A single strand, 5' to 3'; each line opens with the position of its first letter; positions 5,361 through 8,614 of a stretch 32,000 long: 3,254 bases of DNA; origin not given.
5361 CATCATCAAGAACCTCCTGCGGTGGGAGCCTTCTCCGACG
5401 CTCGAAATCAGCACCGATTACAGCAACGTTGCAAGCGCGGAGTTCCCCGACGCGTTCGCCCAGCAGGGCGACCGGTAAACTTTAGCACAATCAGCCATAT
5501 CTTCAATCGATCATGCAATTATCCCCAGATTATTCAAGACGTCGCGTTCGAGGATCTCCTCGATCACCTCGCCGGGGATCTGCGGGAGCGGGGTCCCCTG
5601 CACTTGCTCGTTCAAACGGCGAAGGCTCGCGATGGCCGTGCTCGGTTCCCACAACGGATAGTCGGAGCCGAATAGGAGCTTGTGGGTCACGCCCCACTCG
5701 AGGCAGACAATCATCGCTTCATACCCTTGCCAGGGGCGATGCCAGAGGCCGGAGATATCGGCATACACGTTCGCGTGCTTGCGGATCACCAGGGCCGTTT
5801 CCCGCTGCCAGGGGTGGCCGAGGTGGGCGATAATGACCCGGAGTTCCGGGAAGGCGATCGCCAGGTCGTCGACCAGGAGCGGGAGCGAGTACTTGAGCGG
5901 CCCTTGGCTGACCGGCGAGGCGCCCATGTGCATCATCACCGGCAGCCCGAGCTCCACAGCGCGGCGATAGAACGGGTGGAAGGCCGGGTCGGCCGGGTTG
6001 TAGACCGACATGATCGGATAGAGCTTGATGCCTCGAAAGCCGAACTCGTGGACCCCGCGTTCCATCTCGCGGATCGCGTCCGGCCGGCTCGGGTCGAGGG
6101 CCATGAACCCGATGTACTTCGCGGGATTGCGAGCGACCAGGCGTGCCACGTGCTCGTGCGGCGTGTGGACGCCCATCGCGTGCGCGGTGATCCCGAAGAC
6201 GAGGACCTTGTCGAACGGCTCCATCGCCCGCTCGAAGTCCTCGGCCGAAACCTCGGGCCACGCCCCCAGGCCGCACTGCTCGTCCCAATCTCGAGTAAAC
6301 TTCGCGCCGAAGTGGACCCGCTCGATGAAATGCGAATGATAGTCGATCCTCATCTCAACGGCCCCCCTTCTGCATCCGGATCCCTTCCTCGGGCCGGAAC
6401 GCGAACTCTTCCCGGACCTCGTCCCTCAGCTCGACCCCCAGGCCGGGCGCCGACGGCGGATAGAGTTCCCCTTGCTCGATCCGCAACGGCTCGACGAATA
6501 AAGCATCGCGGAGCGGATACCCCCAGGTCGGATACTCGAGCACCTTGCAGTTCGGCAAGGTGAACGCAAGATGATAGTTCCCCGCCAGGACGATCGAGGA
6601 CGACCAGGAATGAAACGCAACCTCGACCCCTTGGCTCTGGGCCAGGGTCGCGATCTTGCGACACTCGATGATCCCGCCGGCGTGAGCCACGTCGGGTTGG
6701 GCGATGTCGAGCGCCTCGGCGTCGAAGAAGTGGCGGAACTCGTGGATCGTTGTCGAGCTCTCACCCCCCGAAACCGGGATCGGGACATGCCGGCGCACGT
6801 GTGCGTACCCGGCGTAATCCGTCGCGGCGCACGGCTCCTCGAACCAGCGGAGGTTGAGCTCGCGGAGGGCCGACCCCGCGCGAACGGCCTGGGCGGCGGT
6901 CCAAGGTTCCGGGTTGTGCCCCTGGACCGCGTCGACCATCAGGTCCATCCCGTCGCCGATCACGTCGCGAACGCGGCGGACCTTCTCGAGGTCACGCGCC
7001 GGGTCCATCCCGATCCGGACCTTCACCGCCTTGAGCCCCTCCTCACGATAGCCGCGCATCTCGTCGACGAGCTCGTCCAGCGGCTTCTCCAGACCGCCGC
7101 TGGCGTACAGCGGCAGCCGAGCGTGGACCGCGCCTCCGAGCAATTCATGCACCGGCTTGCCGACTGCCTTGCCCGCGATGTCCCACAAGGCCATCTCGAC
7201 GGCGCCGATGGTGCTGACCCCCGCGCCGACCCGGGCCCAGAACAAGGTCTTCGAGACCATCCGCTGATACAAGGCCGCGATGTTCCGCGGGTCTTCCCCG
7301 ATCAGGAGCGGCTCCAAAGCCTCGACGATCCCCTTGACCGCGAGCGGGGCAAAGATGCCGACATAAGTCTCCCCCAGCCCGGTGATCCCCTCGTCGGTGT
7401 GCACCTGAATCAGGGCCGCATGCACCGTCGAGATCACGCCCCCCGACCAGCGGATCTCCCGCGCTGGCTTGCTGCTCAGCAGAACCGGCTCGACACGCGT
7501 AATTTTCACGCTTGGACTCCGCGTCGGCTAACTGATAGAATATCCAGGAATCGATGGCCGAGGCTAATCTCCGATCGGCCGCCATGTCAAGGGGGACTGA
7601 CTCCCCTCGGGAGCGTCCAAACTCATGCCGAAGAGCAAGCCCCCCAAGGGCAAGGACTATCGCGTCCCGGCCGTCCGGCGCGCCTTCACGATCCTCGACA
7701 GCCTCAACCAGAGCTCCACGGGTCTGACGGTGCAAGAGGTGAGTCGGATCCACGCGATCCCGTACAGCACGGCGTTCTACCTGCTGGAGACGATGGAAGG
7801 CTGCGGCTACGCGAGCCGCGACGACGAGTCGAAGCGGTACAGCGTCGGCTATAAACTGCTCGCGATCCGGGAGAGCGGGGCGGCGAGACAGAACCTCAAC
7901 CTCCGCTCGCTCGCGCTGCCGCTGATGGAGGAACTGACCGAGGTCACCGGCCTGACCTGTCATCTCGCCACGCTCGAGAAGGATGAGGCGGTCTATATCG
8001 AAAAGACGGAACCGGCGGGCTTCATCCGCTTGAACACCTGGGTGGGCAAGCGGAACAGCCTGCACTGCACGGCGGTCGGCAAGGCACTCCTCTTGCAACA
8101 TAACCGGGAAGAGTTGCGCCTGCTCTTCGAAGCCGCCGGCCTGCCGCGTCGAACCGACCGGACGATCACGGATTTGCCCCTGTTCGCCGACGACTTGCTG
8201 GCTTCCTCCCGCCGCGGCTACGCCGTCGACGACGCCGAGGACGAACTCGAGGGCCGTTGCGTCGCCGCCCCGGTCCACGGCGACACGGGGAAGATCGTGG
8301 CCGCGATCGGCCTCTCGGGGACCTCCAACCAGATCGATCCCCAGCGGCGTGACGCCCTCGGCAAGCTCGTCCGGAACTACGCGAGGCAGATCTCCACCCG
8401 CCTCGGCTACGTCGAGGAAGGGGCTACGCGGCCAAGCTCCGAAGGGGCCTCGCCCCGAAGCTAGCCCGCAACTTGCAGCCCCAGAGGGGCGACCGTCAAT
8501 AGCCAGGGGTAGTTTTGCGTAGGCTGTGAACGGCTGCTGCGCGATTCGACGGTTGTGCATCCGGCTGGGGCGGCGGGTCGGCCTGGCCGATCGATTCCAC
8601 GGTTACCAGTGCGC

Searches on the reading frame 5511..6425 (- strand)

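Call 8: search_protein_families(library=pfam, proteins=[window:5511-6425:-], max_evalue=0.001)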
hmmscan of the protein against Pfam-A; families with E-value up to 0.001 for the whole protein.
window:5511-6425:- (304 aa): 1 family
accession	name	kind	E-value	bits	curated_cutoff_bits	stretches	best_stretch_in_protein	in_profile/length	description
PF04909.20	Amidohydro_2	-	3.7e-38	132.4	26.4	1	27-265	1-256/289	Amidohydrolase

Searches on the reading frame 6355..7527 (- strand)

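Call 8: search_protein_families(library=pfam, proteins=[window:6355-7527:-], max_evalue=0.001)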
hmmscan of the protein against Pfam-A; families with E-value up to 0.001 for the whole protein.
window:6355-7527:- (390 aa): 2 families
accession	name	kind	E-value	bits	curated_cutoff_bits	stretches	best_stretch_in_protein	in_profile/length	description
PF13378.12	MR_MLE_C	-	3.7e-67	226.7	29.4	1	152-370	1-218/219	Enolase C-terminal domain-like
PF02746.21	MR_MLE_N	-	5.1e-19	69.1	22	1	24-131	15-117/117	Mandelate racemase / muconate lactonizing enzyme, N-terminal domain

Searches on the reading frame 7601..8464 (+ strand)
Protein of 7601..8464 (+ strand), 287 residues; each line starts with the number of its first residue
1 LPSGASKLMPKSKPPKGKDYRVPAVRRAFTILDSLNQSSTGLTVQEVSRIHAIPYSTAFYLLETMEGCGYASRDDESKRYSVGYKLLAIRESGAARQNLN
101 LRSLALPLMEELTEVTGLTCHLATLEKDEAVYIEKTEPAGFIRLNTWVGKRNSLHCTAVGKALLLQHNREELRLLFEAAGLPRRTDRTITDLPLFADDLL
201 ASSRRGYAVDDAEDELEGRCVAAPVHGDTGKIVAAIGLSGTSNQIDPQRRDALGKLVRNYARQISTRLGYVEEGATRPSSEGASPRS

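Call 8: search_protein_families(library=pfam, proteins=[window:7601-8464:+], max_evalue=0.001)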
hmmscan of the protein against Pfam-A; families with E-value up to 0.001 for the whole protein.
window:7601-8464:+ (287 aa): 2 families
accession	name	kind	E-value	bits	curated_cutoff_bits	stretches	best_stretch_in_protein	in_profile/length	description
PF01614.24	IclR_C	-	2.6e-46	157.8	24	1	97-266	5-174/174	Bacterial transcriptional regulator IclR C-terminal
PF09339.16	HTH_IclR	-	3.4e-11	43.2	22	1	24-75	1-52/52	IclR helix-turn-helix domain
